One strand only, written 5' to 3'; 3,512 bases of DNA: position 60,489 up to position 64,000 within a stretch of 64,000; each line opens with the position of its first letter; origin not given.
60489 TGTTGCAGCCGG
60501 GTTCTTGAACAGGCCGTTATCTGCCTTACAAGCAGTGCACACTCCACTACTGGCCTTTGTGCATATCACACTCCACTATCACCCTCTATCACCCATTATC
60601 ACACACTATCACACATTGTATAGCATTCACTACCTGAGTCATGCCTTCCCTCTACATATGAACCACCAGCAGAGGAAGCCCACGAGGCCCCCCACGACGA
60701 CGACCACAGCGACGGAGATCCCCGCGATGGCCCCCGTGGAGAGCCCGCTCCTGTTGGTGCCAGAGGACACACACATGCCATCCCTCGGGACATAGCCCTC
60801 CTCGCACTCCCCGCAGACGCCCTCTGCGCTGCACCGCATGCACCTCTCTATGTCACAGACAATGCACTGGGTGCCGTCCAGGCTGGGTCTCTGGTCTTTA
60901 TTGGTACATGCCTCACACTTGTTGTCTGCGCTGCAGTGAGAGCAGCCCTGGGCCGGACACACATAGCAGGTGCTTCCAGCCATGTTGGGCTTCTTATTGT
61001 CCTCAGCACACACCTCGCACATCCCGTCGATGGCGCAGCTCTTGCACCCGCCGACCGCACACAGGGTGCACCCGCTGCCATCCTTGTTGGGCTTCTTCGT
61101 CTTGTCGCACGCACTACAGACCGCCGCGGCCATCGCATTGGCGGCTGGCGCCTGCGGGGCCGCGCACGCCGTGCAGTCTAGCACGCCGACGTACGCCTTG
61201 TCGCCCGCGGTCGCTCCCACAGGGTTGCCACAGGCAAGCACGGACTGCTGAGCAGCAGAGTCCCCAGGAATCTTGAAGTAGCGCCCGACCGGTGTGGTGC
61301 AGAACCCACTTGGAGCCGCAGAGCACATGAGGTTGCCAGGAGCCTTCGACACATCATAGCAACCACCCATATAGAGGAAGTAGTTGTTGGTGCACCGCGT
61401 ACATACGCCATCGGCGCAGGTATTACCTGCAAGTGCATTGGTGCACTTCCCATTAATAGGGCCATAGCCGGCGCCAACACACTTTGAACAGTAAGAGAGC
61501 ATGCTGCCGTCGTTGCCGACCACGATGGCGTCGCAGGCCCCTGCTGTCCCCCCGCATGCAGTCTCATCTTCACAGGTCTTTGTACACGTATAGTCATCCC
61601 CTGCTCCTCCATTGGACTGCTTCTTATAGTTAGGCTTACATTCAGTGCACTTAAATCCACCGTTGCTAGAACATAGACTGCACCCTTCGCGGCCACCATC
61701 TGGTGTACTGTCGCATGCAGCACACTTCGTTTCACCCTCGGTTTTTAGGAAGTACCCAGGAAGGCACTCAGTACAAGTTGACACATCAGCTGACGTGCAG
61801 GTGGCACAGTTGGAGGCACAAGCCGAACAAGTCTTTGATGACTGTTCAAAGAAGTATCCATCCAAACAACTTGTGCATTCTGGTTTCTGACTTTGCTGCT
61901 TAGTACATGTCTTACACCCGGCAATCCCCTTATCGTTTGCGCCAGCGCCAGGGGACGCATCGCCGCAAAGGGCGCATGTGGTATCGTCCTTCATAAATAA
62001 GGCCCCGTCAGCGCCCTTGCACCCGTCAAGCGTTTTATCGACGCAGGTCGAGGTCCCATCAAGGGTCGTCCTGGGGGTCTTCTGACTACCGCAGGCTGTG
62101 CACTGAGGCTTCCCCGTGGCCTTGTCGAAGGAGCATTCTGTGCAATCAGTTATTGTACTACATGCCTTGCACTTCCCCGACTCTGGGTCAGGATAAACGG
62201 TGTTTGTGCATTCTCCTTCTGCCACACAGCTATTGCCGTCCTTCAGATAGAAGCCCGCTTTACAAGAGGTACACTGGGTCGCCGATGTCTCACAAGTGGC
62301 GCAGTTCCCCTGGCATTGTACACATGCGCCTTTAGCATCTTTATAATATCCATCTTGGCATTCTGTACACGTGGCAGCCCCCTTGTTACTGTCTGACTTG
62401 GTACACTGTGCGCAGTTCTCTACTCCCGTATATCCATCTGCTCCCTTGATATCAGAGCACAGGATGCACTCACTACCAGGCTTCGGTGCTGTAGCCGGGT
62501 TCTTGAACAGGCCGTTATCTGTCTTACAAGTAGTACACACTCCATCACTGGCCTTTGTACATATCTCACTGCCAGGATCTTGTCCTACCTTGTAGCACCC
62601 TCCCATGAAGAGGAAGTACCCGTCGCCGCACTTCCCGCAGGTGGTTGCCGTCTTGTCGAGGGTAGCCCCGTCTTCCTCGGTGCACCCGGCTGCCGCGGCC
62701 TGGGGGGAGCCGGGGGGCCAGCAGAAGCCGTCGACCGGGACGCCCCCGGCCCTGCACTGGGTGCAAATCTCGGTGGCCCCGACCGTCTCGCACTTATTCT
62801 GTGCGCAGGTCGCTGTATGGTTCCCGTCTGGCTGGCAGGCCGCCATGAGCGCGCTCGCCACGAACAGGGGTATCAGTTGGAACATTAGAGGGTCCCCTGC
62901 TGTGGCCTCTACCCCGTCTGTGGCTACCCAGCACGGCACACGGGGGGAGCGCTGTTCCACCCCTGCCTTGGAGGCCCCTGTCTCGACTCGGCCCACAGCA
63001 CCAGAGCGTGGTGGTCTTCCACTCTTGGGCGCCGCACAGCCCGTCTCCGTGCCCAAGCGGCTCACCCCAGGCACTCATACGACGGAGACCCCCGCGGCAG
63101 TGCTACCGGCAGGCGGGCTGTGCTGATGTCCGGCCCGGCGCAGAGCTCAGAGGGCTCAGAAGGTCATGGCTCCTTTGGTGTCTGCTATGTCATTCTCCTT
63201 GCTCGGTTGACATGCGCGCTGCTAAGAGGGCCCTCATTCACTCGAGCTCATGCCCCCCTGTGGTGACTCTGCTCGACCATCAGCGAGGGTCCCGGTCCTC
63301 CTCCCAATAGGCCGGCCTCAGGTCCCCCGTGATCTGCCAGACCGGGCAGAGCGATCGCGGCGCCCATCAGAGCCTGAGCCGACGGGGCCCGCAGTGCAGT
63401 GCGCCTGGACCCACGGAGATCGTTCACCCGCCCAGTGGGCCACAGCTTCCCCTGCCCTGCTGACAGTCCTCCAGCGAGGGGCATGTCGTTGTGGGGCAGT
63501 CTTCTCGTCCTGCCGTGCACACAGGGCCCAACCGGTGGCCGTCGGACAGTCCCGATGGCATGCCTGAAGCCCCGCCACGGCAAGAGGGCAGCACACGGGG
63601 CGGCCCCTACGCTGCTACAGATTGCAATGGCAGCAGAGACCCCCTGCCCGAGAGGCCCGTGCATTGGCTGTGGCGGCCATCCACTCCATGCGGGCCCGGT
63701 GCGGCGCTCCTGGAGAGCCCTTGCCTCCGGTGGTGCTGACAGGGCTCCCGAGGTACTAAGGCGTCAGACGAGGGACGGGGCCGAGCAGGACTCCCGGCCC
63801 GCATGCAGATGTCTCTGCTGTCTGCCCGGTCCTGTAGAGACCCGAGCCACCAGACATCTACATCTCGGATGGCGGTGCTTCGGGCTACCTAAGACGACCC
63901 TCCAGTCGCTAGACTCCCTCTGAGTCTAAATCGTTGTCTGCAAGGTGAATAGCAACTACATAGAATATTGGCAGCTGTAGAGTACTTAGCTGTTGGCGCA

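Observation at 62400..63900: Abrupt compositional switch: the unique N-terminal domain of the complete VSP and 1 kb upstream are about 65-70% GC, with no AT-rich initiator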

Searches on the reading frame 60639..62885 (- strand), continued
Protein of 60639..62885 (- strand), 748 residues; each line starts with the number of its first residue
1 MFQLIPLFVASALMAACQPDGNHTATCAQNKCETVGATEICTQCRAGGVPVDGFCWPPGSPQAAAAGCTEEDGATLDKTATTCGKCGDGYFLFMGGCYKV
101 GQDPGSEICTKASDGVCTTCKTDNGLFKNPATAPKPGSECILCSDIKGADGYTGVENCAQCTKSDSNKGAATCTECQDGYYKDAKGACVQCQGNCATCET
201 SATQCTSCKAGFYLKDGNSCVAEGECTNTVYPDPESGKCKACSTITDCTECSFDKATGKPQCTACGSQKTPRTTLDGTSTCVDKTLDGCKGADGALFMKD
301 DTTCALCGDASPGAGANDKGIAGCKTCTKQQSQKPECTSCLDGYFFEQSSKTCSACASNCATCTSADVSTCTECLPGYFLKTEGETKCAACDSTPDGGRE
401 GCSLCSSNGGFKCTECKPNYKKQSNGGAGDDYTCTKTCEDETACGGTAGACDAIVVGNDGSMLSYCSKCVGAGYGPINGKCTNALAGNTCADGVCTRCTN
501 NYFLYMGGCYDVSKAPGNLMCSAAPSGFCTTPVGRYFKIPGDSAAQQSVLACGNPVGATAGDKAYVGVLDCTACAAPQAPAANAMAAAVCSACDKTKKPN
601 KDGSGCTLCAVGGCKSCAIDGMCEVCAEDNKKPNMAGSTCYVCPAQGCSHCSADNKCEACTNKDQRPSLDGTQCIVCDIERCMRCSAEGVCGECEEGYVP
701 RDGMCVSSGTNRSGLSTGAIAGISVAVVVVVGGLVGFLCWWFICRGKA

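Call 28: find_encoding_contigs(protein=P0024, flank=5000, max_places=2)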
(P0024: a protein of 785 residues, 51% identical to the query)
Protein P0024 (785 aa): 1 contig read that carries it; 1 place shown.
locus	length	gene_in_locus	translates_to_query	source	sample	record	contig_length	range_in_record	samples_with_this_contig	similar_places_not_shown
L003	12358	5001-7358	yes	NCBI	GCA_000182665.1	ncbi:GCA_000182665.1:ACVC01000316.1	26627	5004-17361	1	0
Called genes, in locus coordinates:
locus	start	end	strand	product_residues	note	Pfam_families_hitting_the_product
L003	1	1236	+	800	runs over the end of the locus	-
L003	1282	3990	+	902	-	PF00069:Pkinase, PF07714:PK_Tyr_Ser-Thr (faint), PF00069:Pkinase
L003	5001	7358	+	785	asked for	PF03302:VSP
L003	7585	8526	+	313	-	PF03152:UFD1_N1, PF24842:UFD1_N2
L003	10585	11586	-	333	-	-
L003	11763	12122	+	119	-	PF00428:Ribosomal_60s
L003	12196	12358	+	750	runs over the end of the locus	-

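Call 29: find_encoding_contigs(protein=P0004, flank=5000, max_places=2)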
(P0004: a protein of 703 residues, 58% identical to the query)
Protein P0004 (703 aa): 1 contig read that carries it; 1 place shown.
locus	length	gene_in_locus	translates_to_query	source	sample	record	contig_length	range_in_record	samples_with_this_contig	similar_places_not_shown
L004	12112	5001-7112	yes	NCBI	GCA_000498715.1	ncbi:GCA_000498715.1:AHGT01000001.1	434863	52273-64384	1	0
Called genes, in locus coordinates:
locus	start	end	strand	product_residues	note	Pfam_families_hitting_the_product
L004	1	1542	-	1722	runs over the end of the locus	-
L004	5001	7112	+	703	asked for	PF03302:VSP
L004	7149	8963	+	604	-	PF03302:VSP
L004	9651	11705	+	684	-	PF03302:VSP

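Call 48: find_encoding_contigs(protein=P0026, flank=4000, max_places=1)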
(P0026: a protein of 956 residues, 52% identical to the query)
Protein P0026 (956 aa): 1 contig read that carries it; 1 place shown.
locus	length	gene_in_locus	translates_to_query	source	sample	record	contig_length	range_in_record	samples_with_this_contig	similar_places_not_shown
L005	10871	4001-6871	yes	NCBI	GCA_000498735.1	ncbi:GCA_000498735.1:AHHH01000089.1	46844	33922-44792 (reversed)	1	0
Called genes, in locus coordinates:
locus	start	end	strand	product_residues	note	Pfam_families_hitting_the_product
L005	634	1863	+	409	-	PF00069:Pkinase, PF07714:PK_Tyr_Ser-Thr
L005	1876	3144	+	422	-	-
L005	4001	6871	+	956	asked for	PF03302:VSP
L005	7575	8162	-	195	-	-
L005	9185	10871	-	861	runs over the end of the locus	PF03302:VSP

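Call 49: find_encoding_contigs(protein=P0015, flank=4000, max_places=1)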
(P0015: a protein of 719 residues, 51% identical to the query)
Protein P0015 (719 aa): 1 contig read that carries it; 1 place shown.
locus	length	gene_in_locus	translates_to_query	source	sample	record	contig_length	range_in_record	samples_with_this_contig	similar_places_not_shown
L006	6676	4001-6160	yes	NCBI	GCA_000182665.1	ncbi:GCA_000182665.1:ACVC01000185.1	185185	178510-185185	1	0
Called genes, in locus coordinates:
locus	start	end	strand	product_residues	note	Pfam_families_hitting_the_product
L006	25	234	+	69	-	-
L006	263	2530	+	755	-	PF00225:Kinesin, PF16796:Microtub_bd, PF23735:KIF9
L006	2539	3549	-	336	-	-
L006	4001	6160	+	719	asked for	PF03302:VSP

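Call 50: find_encoding_contigs(protein=P0009, flank=4000, max_places=1)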
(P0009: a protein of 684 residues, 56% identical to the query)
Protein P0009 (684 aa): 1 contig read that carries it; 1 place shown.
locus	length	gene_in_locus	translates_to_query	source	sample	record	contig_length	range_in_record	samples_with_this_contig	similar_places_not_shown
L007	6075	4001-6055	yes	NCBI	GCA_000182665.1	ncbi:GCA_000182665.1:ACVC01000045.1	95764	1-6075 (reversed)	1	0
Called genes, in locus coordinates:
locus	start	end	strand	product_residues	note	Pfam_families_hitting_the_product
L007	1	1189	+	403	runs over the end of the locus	PF01764:Lipase_3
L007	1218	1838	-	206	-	-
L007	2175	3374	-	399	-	-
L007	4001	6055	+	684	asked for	PF03302:VSP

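Call 51: find_encoding_contigs(protein=P0056, flank=4000, max_places=1)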
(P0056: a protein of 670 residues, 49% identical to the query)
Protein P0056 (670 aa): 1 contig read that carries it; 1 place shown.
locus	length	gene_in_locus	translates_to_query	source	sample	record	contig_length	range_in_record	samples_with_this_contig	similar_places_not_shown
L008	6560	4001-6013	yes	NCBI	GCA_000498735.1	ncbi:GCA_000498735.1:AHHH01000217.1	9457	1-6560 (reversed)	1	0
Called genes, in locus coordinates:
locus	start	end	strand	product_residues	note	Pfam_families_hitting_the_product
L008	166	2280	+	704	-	PF00069:Pkinase, PF07714:PK_Tyr_Ser-Thr, PF13606:Ank_3 (faint), PF00023:Ank (faint), PF12796:Ank_2, PF13637:Ank_4 (faint), PF13857:Ank_5 (faint), PF12796:Ank_2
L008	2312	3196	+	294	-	-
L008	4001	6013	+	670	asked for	PF03302:VSP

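Call 64: find_encoding_contigs(protein=P0005, flank=5000, max_places=3)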
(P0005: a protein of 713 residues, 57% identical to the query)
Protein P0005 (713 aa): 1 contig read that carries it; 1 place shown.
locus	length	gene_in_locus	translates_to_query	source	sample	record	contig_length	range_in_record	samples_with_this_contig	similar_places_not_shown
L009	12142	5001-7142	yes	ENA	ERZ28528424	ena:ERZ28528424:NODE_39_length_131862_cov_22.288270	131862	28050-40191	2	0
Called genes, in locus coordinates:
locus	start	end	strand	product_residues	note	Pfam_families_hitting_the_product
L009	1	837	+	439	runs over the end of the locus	-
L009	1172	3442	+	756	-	PF00225:Kinesin, PF16796:Microtub_bd, PF23735:KIF9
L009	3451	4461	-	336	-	-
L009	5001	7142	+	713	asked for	PF03302:VSP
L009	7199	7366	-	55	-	-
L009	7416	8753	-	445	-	PF00023:Ank (faint), PF13606:Ank_3 (faint), PF13857:Ank_5 (faint), PF12796:Ank_2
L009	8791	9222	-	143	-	-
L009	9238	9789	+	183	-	PF00505:HMG_box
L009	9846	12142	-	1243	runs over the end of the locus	-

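Call 70: list_cluster_members(proteins=[P0001, P0003])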
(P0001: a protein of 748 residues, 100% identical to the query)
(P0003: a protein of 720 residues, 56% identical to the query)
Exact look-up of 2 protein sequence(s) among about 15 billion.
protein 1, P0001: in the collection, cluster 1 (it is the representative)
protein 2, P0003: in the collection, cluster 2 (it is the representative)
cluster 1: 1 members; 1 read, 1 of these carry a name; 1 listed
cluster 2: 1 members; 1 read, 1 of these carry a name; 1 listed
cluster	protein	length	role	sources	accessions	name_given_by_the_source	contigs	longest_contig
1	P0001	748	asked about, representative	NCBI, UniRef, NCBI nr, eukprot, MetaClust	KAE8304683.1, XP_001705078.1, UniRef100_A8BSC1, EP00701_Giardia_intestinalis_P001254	VSP [Giardia duodenalis] | VSP n=1 Tax=Giardia intestinalis (strain ATCC 50803 / WB clone C6) TaxID=184922 ... | VSP [Giardia intestinalis]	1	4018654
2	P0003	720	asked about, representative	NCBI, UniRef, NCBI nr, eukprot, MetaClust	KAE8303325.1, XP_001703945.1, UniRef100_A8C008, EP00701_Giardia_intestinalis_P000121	VSP [Giardia duodenalis] | VSP n=1 Tax=Giardia intestinalis (strain ATCC 50803 / WB clone C6) TaxID=184922 ... | uncharacterized protein GL50803_00114674 [Giardia intestinalis]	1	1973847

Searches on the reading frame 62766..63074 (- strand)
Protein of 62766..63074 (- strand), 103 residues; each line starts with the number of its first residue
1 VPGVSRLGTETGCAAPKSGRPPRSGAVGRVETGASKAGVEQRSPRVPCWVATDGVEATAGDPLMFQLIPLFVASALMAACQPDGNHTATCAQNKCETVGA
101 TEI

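Call 61: find_homologous_proteins(query=window:62766-63074:-, max_evalue=0.00001)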
Query window:62766-63074:-: no candidate shares three 5-residue words with the query. No homologue found.

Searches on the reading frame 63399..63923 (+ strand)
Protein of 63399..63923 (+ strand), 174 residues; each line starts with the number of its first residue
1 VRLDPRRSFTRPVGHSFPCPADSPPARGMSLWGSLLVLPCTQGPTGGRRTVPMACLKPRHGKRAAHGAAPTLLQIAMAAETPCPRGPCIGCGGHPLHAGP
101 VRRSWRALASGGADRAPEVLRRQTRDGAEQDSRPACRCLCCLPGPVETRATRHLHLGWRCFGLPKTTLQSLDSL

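Call 42: search_protein_families(library=pfam, proteins=[window:63399-63923:+], max_evalue=0.1)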
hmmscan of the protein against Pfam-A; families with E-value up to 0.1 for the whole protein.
window:63399-63923:+ (174 aa): 0 families

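Call 59: find_homologous_proteins(query=window:63399-63923:+, max_evalue=0.001)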
Query window:63399-63923:+: 116 candidates shared short words with the query, none scored E <= 0.001.
